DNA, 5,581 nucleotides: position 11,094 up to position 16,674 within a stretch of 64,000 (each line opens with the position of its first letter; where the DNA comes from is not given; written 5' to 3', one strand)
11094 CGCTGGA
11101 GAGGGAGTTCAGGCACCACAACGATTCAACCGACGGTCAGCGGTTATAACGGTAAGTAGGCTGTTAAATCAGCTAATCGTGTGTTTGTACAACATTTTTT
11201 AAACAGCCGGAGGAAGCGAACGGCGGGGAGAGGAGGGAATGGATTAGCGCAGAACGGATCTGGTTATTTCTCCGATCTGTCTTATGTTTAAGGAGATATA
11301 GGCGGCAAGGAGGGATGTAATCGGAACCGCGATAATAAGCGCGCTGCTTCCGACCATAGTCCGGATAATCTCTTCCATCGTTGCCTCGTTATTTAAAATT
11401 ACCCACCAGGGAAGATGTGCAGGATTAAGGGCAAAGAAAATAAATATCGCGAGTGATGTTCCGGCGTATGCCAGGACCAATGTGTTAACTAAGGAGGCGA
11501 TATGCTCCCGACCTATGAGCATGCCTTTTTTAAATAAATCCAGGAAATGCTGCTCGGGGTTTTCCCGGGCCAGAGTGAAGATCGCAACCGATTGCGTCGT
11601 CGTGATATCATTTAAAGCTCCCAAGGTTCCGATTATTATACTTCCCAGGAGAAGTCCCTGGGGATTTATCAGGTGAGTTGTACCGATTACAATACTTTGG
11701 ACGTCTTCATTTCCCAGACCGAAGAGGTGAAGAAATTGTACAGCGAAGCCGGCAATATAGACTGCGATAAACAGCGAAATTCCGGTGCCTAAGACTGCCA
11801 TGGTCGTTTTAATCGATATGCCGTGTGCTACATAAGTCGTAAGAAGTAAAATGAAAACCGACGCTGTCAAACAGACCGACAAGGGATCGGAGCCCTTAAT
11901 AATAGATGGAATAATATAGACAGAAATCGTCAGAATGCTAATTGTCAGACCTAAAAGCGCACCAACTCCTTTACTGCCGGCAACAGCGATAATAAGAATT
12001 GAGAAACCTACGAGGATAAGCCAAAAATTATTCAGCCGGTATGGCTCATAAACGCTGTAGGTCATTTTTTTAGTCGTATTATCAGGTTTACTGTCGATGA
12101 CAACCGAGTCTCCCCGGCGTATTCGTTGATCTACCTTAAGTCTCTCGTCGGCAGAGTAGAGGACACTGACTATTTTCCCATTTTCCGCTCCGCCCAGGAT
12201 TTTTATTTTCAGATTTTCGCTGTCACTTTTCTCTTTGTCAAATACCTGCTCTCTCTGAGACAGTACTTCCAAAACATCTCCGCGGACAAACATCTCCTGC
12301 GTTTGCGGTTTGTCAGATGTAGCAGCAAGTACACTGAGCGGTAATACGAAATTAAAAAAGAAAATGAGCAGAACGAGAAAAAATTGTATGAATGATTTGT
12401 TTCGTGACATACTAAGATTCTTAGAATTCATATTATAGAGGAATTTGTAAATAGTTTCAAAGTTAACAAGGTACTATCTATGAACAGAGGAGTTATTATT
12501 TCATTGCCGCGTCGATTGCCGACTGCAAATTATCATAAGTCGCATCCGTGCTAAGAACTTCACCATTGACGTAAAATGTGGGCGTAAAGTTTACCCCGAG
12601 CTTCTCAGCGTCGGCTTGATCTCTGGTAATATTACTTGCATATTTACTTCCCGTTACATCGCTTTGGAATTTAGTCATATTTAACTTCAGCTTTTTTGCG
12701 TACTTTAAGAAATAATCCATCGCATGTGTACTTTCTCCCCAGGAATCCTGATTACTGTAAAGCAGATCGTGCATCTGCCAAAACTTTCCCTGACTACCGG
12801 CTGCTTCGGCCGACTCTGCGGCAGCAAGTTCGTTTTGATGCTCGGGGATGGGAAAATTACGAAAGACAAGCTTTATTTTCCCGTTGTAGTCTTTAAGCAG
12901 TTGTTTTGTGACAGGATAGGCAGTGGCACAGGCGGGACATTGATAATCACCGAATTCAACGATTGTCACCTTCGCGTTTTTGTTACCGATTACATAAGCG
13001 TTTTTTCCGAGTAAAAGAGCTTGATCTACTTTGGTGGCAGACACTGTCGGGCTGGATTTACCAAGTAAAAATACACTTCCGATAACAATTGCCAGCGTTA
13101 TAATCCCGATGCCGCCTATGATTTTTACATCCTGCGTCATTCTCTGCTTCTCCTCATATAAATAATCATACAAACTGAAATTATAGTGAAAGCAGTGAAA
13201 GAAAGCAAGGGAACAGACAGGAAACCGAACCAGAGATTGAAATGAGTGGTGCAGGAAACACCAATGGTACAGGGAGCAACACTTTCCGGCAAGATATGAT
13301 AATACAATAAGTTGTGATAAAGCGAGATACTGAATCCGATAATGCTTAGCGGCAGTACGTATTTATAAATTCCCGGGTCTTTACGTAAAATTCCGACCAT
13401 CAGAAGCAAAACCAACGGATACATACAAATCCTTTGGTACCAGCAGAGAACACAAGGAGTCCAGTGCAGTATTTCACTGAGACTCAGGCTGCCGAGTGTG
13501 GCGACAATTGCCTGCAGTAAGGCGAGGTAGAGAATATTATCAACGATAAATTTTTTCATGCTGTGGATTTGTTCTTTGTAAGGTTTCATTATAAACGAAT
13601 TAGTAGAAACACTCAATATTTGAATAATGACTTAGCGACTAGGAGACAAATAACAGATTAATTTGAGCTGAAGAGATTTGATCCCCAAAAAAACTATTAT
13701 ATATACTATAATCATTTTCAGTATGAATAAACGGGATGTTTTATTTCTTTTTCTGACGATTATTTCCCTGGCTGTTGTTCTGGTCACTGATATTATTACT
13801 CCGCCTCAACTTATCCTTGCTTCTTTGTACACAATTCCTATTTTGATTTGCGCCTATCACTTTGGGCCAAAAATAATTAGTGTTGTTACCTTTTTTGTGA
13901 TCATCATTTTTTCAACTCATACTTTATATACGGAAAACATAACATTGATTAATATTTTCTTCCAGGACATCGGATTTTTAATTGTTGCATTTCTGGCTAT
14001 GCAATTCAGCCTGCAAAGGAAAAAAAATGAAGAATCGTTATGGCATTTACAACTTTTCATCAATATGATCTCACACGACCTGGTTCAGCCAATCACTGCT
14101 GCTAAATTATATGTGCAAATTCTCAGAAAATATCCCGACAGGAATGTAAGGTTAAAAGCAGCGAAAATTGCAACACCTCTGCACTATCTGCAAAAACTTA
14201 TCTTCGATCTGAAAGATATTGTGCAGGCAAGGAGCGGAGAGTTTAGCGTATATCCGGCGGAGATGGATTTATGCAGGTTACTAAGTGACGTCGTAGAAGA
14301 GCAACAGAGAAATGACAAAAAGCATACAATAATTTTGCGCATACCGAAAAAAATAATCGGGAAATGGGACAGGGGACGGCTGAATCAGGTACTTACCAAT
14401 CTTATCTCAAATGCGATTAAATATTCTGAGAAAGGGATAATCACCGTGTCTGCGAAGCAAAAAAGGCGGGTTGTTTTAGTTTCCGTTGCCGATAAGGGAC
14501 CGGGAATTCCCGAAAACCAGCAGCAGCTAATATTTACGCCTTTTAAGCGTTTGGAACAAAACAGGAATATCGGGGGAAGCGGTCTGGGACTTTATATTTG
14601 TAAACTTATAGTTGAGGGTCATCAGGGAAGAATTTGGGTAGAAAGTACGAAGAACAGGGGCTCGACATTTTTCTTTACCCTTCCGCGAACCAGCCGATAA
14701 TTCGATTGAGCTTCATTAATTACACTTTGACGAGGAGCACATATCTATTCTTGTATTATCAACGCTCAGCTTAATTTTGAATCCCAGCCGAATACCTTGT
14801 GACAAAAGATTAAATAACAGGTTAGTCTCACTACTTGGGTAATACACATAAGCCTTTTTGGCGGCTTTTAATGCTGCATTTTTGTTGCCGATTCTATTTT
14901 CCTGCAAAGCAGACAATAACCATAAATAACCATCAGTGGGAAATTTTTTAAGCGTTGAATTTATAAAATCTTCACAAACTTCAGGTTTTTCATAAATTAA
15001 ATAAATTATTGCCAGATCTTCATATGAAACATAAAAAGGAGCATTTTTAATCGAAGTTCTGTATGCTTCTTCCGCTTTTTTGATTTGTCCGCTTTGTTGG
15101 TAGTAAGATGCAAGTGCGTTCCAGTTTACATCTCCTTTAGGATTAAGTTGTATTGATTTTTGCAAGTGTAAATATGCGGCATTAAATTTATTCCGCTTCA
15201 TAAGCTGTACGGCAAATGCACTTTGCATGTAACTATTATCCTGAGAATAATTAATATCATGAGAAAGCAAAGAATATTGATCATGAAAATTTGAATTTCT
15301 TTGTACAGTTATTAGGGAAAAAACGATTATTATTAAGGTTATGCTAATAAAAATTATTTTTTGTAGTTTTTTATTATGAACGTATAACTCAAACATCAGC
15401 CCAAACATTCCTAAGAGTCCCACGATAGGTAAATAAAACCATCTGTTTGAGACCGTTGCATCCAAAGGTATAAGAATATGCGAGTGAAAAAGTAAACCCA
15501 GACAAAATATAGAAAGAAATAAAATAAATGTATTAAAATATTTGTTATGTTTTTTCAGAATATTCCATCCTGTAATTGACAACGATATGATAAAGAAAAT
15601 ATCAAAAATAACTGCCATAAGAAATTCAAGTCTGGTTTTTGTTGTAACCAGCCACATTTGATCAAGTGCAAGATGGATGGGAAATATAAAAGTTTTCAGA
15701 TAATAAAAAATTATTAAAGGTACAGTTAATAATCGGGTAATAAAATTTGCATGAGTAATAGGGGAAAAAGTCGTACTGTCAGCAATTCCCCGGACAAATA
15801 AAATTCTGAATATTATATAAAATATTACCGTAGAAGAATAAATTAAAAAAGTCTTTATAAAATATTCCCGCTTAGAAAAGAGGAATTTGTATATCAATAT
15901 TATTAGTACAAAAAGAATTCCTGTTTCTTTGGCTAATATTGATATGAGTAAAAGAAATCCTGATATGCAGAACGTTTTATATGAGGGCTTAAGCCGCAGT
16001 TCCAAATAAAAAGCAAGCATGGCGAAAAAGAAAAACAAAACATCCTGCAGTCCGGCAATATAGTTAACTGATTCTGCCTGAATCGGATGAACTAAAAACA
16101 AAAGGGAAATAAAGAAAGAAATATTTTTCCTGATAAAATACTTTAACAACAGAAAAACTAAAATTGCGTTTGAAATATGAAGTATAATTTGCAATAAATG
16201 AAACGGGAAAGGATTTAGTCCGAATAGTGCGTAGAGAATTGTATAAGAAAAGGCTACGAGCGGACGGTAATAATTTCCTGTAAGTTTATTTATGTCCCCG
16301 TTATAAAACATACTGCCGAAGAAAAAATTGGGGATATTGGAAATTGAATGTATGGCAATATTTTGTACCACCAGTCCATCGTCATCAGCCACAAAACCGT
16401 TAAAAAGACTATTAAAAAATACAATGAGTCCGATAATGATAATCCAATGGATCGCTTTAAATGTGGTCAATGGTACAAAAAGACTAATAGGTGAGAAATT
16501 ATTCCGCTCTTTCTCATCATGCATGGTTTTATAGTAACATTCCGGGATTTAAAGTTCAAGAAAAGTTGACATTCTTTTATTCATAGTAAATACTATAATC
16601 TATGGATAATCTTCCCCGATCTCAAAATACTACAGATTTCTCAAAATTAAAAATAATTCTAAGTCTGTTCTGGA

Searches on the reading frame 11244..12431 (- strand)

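Call 47: search_protein_families(library=pfam, proteins=[window:11244-12431:-], max_evalue=0.001)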
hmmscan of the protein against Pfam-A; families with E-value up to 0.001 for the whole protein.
window:11244-12431:- (395 aa): 1 family
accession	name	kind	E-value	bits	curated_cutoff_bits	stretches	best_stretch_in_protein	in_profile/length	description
PF07907.16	YibE_F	-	9.5e-59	199.3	27.2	1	138-377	3-240/241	YibE/F-like protein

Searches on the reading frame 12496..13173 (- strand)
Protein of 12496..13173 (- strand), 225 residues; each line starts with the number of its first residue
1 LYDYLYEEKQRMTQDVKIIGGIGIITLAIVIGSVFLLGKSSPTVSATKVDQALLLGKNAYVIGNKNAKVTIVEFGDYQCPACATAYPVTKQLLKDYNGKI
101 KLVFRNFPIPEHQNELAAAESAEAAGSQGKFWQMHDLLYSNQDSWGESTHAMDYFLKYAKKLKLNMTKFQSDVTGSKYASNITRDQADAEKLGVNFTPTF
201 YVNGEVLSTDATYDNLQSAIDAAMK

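Call 47: search_protein_families(library=pfam, proteins=[window:12496-13173:-], max_evalue=0.001)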
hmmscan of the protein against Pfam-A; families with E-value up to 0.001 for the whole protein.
window:12496-13173:- (225 aa): 5 families
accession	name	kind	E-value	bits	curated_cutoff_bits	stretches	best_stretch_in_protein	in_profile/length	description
PF13462.12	Thioredoxin_4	-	1.7e-37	129.6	23.2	1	59-222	5-165/165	Thioredoxin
PF01323.26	DSBA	-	1.3e-15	58.1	25.6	1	70-220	1-190/191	DSBA-like thioredoxin domain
PF13743.12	Thioredoxin_5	-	0.0002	21.6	27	0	151-202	112-163/186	Thioredoxin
PF13098.12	Thioredoxin_2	-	0.00055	20.7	27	0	65-202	3-81/104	Thioredoxin-like domain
PF13728.12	TraF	-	0.00086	19.6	23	0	159-202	155-198/224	F plasmid transfer operon protein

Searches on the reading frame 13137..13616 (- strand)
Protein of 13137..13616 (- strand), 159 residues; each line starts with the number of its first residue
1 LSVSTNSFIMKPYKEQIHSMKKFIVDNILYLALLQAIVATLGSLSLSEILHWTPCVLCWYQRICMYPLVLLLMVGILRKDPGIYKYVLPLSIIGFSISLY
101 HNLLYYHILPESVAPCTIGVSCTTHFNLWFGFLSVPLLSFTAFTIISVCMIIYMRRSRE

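Call 47: search_protein_families(library=pfam, proteins=[window:13137-13616:-], max_evalue=0.001)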
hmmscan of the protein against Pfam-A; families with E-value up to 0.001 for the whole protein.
window:13137-13616:- (159 aa): 1 family
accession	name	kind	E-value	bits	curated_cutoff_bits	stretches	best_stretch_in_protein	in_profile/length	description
PF02600.21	DsbB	-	2.5e-10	41.4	22.1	1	28-119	4-93/148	Disulfide bond formation protein DsbB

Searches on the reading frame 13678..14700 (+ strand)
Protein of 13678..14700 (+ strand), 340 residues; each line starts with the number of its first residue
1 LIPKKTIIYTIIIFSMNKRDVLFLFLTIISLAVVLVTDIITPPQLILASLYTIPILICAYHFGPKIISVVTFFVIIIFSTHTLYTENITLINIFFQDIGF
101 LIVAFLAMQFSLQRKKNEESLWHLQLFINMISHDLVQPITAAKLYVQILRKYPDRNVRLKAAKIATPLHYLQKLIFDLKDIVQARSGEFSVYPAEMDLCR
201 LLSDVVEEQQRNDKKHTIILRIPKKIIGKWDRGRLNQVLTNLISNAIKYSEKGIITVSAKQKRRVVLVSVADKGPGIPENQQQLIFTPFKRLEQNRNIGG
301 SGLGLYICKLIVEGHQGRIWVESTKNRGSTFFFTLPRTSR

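Call 66: search_protein_families(library=pfam, proteins=[window:13678-14700:+], max_evalue=0.0001)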
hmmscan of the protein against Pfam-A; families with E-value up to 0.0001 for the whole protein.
window:13678-14700:+ (340 aa): 2 families
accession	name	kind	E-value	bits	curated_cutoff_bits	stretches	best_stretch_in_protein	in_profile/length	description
PF02518.31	HATPase_c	-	2.5e-30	105.6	26.4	1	231-338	2-110/111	Histidine kinase-, DNA gyrase B-, and HSP90-like ATPase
PF00512.31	HisKA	-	8.8e-06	26.1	26.9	1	125-186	3-65/66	His Kinase A (phospho-acceptor) domain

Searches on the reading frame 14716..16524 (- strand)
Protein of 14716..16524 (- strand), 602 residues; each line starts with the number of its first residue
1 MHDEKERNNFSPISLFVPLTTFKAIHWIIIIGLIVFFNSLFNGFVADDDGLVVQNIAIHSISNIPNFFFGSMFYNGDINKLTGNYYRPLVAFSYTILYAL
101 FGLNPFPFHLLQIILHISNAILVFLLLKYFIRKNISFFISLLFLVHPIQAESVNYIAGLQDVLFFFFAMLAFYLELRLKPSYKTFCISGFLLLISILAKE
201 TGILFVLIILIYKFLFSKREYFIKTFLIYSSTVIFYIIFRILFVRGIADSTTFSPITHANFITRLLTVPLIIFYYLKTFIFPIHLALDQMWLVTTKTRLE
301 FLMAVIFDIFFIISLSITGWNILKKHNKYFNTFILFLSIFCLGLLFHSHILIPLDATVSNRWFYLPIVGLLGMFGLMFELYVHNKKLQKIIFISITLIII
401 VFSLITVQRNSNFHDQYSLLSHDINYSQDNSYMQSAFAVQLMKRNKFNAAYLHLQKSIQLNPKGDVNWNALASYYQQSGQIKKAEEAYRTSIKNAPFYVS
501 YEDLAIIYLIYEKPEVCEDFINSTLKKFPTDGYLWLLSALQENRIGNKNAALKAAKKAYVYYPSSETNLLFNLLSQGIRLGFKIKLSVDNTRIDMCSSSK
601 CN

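Call 47: search_protein_families(library=pfam, proteins=[window:14716-16524:-], max_evalue=0.001)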
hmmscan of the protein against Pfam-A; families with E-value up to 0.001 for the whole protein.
window:14716-16524:- (602 aa): 6 families
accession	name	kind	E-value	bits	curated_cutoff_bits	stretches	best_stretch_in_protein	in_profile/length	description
PF13231.12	PMT_2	-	5.1e-07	30.5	26.1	1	88-239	4-154/160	Dolichyl-phosphate-mannose-protein mannosyltransferase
PF07719.23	TPR_2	-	1.3e-06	28.4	27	0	468-496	4-32/34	Tetratricopeptide repeat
PF00515.34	TPR_1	-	5.1e-05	23.4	27.8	0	468-496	4-32/34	Tetratricopeptide repeat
PF13428.12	TPR_14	-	7.8e-05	23.4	23.5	0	468-496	4-32/44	Tetratricopeptide repeat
PF13431.12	TPR_17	-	0.00013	22.4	24.4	0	454-486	2-34/34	Tetratricopeptide repeat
PF13429.12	TPR_15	-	0.00016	21.6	26.2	0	404-497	84-178/280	Tetratricopeptide repeat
